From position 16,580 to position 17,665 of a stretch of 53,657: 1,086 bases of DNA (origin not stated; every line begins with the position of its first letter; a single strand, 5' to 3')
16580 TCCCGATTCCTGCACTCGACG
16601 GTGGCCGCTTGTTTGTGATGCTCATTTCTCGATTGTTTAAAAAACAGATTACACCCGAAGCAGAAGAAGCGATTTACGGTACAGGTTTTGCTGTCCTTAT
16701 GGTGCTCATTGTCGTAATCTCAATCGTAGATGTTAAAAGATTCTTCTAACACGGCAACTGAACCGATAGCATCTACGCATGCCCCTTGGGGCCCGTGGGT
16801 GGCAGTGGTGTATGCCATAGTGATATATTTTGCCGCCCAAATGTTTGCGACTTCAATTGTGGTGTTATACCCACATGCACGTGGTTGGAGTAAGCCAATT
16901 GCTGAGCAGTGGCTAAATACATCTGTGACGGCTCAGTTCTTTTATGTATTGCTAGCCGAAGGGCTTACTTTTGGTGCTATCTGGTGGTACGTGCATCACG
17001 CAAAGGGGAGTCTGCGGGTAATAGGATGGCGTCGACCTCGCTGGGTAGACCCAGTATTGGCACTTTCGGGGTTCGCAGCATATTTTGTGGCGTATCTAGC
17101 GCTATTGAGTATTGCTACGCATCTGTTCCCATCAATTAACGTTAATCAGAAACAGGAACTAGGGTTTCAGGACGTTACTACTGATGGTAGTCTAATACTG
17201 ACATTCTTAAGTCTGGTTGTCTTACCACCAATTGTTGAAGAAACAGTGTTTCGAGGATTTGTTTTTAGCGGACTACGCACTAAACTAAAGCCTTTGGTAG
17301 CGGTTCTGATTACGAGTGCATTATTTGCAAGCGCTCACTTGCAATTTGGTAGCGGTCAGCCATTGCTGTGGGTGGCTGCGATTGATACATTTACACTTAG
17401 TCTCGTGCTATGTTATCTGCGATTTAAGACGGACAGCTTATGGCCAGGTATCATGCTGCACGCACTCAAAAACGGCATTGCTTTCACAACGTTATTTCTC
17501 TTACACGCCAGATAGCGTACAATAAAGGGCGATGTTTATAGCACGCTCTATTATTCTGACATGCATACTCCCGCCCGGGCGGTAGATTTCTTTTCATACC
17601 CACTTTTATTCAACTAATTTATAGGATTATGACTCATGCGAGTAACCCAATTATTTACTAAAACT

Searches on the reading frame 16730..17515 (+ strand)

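Call 78: search_protein_families(library=pfam, proteins=[window:16730-17515:+], max_evalue=0.01)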
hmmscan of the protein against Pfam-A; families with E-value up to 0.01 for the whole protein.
window:16730-17515:+ (261 aa): 1 family
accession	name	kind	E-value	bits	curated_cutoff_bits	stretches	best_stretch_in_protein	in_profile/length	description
PF02517.21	Rce1-like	-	4.1e-23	81.9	22.4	1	154-249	3-92/93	Type II CAAX prenyl endopeptidase Rce1-like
